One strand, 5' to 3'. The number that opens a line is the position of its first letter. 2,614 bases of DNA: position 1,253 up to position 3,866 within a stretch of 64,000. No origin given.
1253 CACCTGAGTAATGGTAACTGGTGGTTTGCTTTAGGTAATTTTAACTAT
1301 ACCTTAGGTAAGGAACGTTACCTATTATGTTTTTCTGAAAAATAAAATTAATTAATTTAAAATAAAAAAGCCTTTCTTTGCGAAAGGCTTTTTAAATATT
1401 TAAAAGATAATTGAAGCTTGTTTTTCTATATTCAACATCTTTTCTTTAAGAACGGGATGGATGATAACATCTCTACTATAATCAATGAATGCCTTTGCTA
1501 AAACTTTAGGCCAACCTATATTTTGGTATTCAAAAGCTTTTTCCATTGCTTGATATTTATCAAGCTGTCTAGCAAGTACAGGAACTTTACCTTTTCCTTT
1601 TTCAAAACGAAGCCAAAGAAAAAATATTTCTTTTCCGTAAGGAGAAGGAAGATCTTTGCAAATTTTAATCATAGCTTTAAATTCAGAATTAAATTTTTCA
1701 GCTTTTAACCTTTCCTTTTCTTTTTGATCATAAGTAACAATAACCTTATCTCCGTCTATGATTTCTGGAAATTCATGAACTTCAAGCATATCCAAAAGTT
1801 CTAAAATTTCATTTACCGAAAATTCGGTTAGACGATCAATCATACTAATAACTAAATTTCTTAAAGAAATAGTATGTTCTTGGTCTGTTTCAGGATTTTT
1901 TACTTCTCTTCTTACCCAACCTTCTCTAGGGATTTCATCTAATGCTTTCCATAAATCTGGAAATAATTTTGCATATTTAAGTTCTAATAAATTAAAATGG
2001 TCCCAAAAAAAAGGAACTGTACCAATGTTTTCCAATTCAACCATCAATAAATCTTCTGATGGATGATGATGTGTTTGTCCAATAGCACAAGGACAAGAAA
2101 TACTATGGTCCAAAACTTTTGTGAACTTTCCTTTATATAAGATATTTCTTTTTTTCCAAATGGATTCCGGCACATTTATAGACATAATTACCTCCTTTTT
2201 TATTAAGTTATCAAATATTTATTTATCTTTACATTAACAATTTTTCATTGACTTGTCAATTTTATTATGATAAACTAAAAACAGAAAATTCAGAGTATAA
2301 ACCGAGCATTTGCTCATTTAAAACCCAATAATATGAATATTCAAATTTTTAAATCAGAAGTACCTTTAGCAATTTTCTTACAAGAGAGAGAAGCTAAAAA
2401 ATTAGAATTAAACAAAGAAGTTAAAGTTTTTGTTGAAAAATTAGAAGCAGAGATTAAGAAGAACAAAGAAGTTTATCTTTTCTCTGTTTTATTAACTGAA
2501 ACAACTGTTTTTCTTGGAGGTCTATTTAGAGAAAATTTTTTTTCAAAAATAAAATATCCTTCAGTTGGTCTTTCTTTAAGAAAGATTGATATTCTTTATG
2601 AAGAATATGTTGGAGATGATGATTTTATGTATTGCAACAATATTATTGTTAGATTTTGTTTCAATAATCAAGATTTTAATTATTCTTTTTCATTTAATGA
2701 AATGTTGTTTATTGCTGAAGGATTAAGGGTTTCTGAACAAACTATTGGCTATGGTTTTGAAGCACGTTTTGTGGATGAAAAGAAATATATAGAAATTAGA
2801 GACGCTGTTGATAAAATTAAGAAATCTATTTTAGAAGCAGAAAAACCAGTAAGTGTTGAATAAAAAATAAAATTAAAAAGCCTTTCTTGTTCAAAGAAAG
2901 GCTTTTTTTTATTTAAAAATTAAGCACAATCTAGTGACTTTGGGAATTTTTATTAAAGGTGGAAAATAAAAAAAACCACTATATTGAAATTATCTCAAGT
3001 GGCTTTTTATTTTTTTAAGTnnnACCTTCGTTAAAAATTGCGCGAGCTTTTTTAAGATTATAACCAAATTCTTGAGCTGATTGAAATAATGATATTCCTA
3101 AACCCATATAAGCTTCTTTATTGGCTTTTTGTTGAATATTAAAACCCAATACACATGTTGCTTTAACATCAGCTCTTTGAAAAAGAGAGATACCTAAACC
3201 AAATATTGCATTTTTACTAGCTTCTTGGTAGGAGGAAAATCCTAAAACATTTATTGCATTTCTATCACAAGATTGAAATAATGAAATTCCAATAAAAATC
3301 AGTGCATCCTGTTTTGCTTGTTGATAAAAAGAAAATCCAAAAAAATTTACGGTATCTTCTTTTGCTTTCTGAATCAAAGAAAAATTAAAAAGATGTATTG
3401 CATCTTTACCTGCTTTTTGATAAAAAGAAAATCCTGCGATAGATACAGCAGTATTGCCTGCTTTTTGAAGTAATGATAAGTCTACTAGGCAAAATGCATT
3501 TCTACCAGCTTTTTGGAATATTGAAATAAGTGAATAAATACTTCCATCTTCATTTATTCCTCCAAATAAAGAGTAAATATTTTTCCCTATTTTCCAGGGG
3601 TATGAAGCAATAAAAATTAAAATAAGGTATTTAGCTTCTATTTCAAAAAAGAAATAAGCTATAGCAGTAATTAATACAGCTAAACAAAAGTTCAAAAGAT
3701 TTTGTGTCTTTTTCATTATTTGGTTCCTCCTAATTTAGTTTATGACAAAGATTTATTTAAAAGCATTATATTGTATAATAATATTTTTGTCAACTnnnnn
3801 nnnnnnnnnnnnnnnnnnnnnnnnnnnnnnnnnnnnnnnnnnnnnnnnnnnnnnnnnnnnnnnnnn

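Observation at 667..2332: Duplicated 85-bp promoter-leader module (family 1) upstream of two unrelated hypothetical genes flanking an HD-hydrolase gene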

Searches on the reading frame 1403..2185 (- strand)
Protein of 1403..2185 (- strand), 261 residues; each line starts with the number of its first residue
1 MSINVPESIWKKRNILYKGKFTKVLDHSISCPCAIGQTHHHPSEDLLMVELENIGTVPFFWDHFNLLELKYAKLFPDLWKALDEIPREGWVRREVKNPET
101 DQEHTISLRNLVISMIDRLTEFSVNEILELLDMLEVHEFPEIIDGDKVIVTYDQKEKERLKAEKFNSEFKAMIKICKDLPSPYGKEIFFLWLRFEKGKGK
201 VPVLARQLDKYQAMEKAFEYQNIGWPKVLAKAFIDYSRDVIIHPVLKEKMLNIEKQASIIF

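Call 11: search_protein_families(library=pfam, proteins=[window:1403-2185:-], max_evalue=0.01)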
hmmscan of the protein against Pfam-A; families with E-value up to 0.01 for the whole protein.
window:1403-2185:- (261 aa): 1 family
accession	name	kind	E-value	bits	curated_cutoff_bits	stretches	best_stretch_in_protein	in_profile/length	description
PF13023.12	HD_3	-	2.5e-15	57.2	22.5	1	84-228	6-142/165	HD domain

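Call 73: search_protein_families(library=phrogs, proteins=[window:1403-2185:-], max_evalue=0.01)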
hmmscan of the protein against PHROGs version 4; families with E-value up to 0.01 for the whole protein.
window:1403-2185:- (261 aa): 0 families

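Call 74: search_protein_families(library=padloc, proteins=[window:1403-2185:-], max_evalue=0.01)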
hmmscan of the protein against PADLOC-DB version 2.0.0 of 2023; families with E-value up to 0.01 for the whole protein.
window:1403-2185:- (261 aa): 0 families

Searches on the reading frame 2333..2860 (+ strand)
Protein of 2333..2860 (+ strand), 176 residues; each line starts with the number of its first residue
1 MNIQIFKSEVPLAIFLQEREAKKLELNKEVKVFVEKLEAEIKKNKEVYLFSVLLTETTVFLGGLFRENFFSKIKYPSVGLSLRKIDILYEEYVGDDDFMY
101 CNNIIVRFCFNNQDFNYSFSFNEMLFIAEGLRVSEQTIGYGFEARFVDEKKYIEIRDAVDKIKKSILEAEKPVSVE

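Call 11: search_protein_families(library=pfam, proteins=[window:2333-2860:+], max_evalue=0.01)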
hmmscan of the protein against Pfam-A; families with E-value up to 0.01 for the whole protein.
window:2333-2860:+ (176 aa): 0 families

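Call 15: find_homologous_proteins(query=window:2333-2860:+)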
Query window:2333-2860:+ (176 aa): 1 proteins with E <= 0.001 among 141 candidates.
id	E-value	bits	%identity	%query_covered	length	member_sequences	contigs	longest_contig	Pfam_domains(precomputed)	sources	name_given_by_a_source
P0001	5.0e-106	370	100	100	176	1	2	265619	-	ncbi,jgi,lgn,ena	ncbi:MAG: hypothetical protein WC264_00790 [Candidatus Paceibacterota bacterium]|jgi:hypothetical pr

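Call 18: find_encoding_contigs(protein=P0001, flank=10000, max_places=6)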
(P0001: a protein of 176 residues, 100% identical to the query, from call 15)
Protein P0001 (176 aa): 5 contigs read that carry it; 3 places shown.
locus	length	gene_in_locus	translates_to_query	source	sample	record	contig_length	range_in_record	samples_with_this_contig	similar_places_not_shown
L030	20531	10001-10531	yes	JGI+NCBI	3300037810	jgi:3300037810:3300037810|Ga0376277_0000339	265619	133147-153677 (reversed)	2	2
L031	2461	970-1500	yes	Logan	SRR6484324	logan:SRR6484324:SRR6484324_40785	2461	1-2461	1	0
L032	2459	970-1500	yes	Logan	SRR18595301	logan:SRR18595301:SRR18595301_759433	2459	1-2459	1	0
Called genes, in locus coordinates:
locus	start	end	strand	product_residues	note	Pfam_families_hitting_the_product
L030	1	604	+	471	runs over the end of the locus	PF00749:tRNA-synt_1c, PF19269:Anticodon_2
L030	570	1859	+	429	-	PF01551:Peptidase_M23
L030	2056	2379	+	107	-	-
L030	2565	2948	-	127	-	-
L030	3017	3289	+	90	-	PF01016:Ribosomal_L27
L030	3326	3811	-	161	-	-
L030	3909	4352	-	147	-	PF01281:Ribosomal_L9_N, PF03948:Ribosomal_L9_C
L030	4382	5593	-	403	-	PF22694:CtpB_N-like, PF00595:PDZ, PF13180:PDZ_2, PF17820:PDZ_6, PF03572:Peptidase_S41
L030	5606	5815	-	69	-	-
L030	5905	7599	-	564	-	PF03717:PBP_dimer, PF00905:Transpeptidase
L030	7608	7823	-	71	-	-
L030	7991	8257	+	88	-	-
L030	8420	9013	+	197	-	-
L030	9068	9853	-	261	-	PF13023:HD_3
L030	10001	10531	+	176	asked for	-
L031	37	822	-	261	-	PF13023:HD_3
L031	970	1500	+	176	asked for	-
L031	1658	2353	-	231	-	-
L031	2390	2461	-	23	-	?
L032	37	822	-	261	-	PF13023:HD_3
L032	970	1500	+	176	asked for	-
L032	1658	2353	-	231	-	-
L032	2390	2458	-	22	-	?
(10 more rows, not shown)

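Call 73: search_protein_families(library=phrogs, proteins=[window:2333-2860:+], max_evalue=0.01)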
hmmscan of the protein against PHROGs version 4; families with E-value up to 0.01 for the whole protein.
window:2333-2860:+ (176 aa): 0 families

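Call 74: search_protein_families(library=padloc, proteins=[window:2333-2860:+], max_evalue=0.01)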
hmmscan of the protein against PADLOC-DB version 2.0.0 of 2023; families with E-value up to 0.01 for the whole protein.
window:2333-2860:+ (176 aa): 0 families

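Call 81: search_protein_representatives(protein=window:2333-2860:+)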
Query: 176 residues. Proteins with E-value up to 0.001 (for the whole library): 26; up to 1e-10: 19; up to 1e-30: 2. The best 26 are listed.
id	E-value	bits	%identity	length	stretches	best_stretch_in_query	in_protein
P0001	1.6e-106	369.5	100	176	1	1-176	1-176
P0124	5.9e-32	127.1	40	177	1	12-169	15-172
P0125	5.3e-28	114.2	41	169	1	12-164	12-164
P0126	1.7e-26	109.3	40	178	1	11-171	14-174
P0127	2.4e-26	108.8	39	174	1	12-161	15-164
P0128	2.7e-24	102.2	40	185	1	12-173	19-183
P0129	6.1e-24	101.0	37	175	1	11-169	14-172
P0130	1.2e-23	100.0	42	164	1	11-162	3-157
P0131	5.9e-23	97.8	36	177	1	11-170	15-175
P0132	3.2e-21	92.2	35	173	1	11-161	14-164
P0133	2.3e-20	89.4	37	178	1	11-165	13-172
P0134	2.4e-17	79.5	35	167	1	11-166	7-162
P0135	3.4e-17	79.1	30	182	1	12-173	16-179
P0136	1.9e-15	73.4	31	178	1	12-169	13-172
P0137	1.6e-14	70.4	35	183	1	11-171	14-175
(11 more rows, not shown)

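Call 82: find_encoding_contigs(protein=P0124, flank=5000, max_places=4)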
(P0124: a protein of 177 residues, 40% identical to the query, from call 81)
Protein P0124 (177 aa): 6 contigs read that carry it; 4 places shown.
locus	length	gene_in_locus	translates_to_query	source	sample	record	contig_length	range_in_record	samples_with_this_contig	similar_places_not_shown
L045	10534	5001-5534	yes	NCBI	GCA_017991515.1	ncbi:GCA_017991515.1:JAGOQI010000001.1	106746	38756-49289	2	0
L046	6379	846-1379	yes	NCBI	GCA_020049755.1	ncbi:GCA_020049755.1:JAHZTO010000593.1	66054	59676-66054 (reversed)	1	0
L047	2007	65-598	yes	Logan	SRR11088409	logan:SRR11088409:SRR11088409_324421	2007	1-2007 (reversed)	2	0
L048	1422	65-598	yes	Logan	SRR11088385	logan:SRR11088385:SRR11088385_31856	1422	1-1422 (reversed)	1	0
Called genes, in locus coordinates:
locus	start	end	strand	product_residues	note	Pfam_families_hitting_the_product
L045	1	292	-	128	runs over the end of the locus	PF02130:YbeY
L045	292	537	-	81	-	-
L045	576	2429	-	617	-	-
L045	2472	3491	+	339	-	PF00022:Actin, PF06723:MreB_Mbl, PF00012:HSP70, PF14450:FtsA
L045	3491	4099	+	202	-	PF13177:DNA_pol3_delta2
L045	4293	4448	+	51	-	-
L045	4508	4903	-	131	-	-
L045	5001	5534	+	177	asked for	-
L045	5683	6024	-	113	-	-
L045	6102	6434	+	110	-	-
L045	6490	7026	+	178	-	PF01765:RRF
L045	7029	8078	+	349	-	PF02163:Peptidase_M50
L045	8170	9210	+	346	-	PF04545:Sigma70_r4, PF05066:HARE-HTH (weak)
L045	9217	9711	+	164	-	-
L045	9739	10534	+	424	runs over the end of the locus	PF26449:DUF8128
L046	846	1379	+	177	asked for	-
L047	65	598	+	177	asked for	-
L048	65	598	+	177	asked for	-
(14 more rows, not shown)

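Call 83: list_cluster_members(proteins=[P0124, P0125, P0126, P0127, P0128])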
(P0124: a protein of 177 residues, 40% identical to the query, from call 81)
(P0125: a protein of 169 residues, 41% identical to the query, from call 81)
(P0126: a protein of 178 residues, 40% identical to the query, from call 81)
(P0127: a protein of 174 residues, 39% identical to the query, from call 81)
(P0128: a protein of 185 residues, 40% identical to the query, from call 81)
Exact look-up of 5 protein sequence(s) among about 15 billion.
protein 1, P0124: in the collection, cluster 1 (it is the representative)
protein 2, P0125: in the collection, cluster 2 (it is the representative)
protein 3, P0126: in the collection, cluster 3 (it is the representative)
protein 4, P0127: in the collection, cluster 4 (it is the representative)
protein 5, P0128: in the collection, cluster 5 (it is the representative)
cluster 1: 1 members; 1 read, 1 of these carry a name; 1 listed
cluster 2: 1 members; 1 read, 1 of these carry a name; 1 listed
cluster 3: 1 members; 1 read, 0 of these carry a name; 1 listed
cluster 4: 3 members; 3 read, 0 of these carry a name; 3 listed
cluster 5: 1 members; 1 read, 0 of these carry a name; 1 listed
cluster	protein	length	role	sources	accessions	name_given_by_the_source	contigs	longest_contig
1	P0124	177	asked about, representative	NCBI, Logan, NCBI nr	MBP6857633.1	MAG: hypothetical protein KBC11_00330 [Candidatus Pacebacteria bacterium] | hypothetical protein [Candidatus Paceibacterota bacterium]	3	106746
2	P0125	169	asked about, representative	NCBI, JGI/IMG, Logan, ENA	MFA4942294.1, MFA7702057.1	MAG: hypothetical protein WC564_01490 [Patescibacteria group bacterium] | hypothetical protein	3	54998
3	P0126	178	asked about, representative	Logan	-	-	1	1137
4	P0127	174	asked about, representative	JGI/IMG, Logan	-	-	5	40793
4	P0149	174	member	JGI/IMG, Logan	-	-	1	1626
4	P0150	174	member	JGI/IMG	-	-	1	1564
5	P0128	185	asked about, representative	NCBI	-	-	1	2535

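Call 88: find_encoding_contigs(protein=P0125, flank=4000, max_places=3)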
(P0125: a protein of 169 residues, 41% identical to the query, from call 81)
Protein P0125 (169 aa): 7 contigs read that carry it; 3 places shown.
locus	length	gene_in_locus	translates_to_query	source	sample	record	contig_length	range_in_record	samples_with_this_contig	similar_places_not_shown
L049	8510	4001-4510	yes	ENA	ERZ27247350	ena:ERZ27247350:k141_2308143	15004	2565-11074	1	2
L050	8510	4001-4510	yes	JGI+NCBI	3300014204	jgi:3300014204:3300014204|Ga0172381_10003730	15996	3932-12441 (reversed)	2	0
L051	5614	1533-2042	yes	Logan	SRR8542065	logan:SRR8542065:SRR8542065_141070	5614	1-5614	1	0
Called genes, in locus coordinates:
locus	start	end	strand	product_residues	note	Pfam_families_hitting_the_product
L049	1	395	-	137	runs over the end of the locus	PF24963:DUF7768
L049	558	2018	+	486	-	PF00206:Lyase_1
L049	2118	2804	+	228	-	-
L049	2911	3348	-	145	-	-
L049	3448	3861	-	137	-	-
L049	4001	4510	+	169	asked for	-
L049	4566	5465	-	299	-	PF00892:EamA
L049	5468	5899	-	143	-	PF11969:DcpS_C (weak), PF01230:HIT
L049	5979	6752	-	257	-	PF04402:SIMPL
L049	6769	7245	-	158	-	PF01988:VIT1 (weak)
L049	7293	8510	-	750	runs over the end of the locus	PF00403:HMA, PF00122:E1-E2_ATPase, PF00702:Hydrolase, PF08282:Hydrolase_3 (faint)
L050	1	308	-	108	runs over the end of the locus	PF24963:DUF7768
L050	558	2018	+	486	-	PF00206:Lyase_1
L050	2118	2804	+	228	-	-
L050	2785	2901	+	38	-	-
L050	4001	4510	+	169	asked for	-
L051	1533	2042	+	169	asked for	-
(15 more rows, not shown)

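Call 89: find_encoding_contigs(protein=P0127, flank=4000, max_places=3)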
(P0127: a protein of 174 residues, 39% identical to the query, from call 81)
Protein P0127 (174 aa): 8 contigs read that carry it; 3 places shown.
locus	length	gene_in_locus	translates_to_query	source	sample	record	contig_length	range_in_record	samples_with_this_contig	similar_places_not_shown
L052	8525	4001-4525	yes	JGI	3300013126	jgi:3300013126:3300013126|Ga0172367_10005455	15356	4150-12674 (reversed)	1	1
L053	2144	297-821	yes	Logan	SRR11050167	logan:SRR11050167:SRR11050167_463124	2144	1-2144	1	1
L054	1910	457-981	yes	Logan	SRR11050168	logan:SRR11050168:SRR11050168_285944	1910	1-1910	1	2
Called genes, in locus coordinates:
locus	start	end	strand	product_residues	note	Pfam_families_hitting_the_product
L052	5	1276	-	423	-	PF00344:SecY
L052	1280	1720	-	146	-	PF00828:Ribosomal_L27A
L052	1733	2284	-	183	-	PF00333:Ribosomal_S5, PF03719:Ribosomal_S5_C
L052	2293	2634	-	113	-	PF00861:Ribosomal_L18p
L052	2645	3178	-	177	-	PF00347:Ribosomal_L6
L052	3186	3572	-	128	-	PF00410:Ribosomal_S8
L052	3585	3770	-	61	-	PF00253:Ribosomal_S14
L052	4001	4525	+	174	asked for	-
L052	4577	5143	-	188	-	PF00281:Ribosomal_L5, PF00673:Ribosomal_L5_C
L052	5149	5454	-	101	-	PF00467:KOW, PF17136:ribosomal_L24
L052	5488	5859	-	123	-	PF00238:Ribosomal_L14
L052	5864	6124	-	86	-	PF00366:Ribosomal_S17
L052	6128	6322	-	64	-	PF00831:Ribosomal_L29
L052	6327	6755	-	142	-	PF00252:Ribosomal_L16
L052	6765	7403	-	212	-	PF07650:KH_2, PF00189:Ribosomal_S3_C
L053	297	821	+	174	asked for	-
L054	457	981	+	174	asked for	-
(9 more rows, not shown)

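Call 97: search_solved_structures(query=A11, max_evalue=1)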
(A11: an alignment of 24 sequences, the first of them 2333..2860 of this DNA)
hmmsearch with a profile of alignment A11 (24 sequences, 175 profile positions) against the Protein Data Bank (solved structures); distinct sequences matched with E-value up to 1: 1.
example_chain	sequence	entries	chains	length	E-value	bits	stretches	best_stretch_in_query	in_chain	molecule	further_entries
8qnt_A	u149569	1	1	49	0.35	14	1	9-47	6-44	Transposase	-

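Call 98: search_protein_families(library=pfam, alignment_id=A11, max_evalue=0.1)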
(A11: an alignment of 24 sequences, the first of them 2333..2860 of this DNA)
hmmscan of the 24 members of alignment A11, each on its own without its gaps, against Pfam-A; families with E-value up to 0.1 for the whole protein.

A. member 1, window:2333-2860:+ (176 aa): 0 families

B. families by the number of members that match (of 24 scanned): 16 families
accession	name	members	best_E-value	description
PF23763.2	Beta-barrel_GLAA-B_I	1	0.0073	GLAA-B beta-barrel domain I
PF08336.16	P4Ha_N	1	0.013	Prolyl 4-Hydroxylase alpha-subunit, N-terminal region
PF18456.6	CmlA_N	1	0.014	Diiron non-heme beta-hydroxylase N-terminal domain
PF09074.15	Mer2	1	0.016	Mer2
PF22426.2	SMMA_N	1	0.021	Maltogenic amylase, N-terminal domain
PF14816.11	CANIN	1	0.025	Coiled-coil and Nse Interacting (CANIN) domain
PF18663.7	Pallilysin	1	0.028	Pallilysin beta barrel domain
PF25175.1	Beta-prop_WDR5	1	0.028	WDR5 beta-propeller domain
PF20140.4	DUF6530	1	0.03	Family of unknown function (DUF6530)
PF10280.14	Med11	1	0.044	Mediator complex protein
PF09325.15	Vps5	1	0.045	Vps5 C terminal like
PF17214.9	KH_TffA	1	0.046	Transcription termination factor FttA, KH domain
PF08287.16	DASH_Spc19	1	0.052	Spc19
PF12929.12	Mid1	1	0.069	Stretch-activated Ca2+-permeable channel component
PF19262.4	DUF5905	1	0.071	Family of unknown function (DUF5905)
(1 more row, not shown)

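Call 102: predict_structure(alignment_id=A11)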
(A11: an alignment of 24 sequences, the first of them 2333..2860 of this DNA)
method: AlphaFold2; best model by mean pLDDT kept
length: 176 residues; sequences in the alignment: 24
mean_pLDDT: 93.6   pTM: 0.80
mean pLDDT of the five models: 93.6, 93.5, 93.3, 92.4, 91.1
residues with pLDDT >= 90: 144; 70-90: 27; 50-70: 5; < 50: 0
segments of 3 or more residues with pLDDT < 50: none
pLDDT, mean of each block of 10 residues (from residue 1): 80 95 95 91 93 97 94 97 98 85 97 97 97 95 98 98 95 76
secondary structure, 60 per line:
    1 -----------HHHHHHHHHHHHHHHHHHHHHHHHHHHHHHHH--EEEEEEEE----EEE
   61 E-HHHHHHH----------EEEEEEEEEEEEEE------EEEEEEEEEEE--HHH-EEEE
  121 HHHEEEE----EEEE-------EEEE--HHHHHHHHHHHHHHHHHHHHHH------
elements in order: H12-43 E46-53 E58-61 H63-69 E80-93 E100-110 E117-120 E124-127 E132-135 E143-146 H149-170

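Call 105: fold_search(model_id=the predicted structure, library=pdb)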
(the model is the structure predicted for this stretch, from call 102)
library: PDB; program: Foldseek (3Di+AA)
matches with E <= 10: 472; with E <= 0.001: 0
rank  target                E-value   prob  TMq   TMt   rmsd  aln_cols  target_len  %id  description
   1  1mke_MODEL_1_A        4.0e-02  0.75  0.23  0.27  13.5       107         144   12  Structure of the N-WASP EVH1 Domain-WIP complex (released 2002-12-04)
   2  1kzg_C                7.8e-02  0.84  0.33  0.20  11.9       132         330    8  DbsCdc42(Y889F) (released 2002-03-20)
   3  2y8g_B                8.8e-02  0.82  0.30  0.40   6.9       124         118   10  Structure of the Ran-binding domain from human RanBP3 (E352A-R353V double mutant) (released 2011-02-16)
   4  1zc4_B                9.3e-02  0.80  0.29  0.43   9.7       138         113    4  Crystal structure of the Ral-binding domain of Exo84 in complex with the active RalA (released 2005-06-14)
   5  5j3t_A                1.3e-01  0.90  0.36  0.46  10.9       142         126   10  Crystal structure of S. pombe Dcp2:Dcp1:Edc1 mRNA decapping complex (released 2016-05-18)
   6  1kz7_C                1.3e-01  0.75  0.32  0.20  11.8       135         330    7  Crystal Structure of the DH/PH Fragment of Murine Dbs in Complex with the Placental Isoform of Human Cdc42 (released 2002-03-20)
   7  1zc3_B                1.4e-01  0.80  0.32  0.46   6.9       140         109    5  Crystal structure of the Ral-binding domain of Exo84 in complex with the active RalA (released 2005-06-14)
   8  6bca_A                1.4e-01  0.54  0.26  0.31   7.4       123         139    9  A Complex between PH Domain of LbcRhoGEF (AKAP-Lbc) and Activated RhoA Bound to a GTP Analog (released 2017-12-13)
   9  6d8z_C                1.6e-01  0.69  0.29  0.18  11.6       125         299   11  Crystal Structure of the C-terminal Guanine Nucleotide Exchange Factor Module of Human Trio (released 2019-02-20)
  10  2y8g_A                2.0e-01  0.51  0.26  0.34   7.9       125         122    9  Structure of the Ran-binding domain from human RanBP3 (E352A-R353V double mutant) (released 2011-02-16)
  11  2crf_MODEL_1_A        2.0e-01  0.47  0.29  0.33   6.8       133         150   10  Solution structure of the Ran_BP1 domain of RAN-binding protein-3 (released 2005-11-20)
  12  4b6h_B                2.1e-01  0.82  0.34  0.52   6.5       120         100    9  Structure of hDcp1a in complex with proline rich sequence of PNRC2 (released 2013-03-06)
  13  1kz7_A                2.1e-01  0.57  0.31  0.19  12.0       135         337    7  Crystal Structure of the DH/PH Fragment of Murine Dbs in Complex with the Placental Isoform of Human Cdc42 (released 2002-03-20)
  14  5c6r_A                2.4e-01  0.44  0.23  0.33  13.1        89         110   10  Crystal structure of PH domain of ASAP1 (released 2015-10-07)
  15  5ulm_B                2.4e-01  0.44  0.26  0.15   8.0       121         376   10  Structure of the ASK1 central regulatory region (released 2017-03-01)
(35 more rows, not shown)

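Call 110: find_encoding_contigs(protein=P0130, flank=3000, max_places=4)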
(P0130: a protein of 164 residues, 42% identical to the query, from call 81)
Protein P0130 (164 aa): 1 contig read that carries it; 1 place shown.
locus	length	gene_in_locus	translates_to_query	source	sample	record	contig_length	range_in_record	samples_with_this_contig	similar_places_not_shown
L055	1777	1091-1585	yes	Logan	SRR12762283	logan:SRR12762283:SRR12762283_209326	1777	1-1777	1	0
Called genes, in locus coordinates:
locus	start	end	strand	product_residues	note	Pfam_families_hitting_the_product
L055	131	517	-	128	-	PF00410:Ribosomal_S8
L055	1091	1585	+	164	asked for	-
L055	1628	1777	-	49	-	?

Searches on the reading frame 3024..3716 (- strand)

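Call 11: search_protein_families(library=pfam, proteins=[window:3024-3716:-], max_evalue=0.01)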
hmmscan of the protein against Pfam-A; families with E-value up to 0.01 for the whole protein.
window:3024-3716:- (231 aa): 0 families

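Call 73: search_protein_families(library=phrogs, proteins=[window:3024-3716:-], max_evalue=0.01)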
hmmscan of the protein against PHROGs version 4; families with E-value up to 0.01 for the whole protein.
window:3024-3716:- (231 aa): 1 family
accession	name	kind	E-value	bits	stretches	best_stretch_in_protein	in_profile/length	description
phrog_26388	-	unknown function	0.0096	17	0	180-228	67-116/201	-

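Call 74: search_protein_families(library=padloc, proteins=[window:3024-3716:-], max_evalue=0.01)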
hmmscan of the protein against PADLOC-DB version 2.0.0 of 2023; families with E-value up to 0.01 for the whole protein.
window:3024-3716:- (231 aa): 0 families
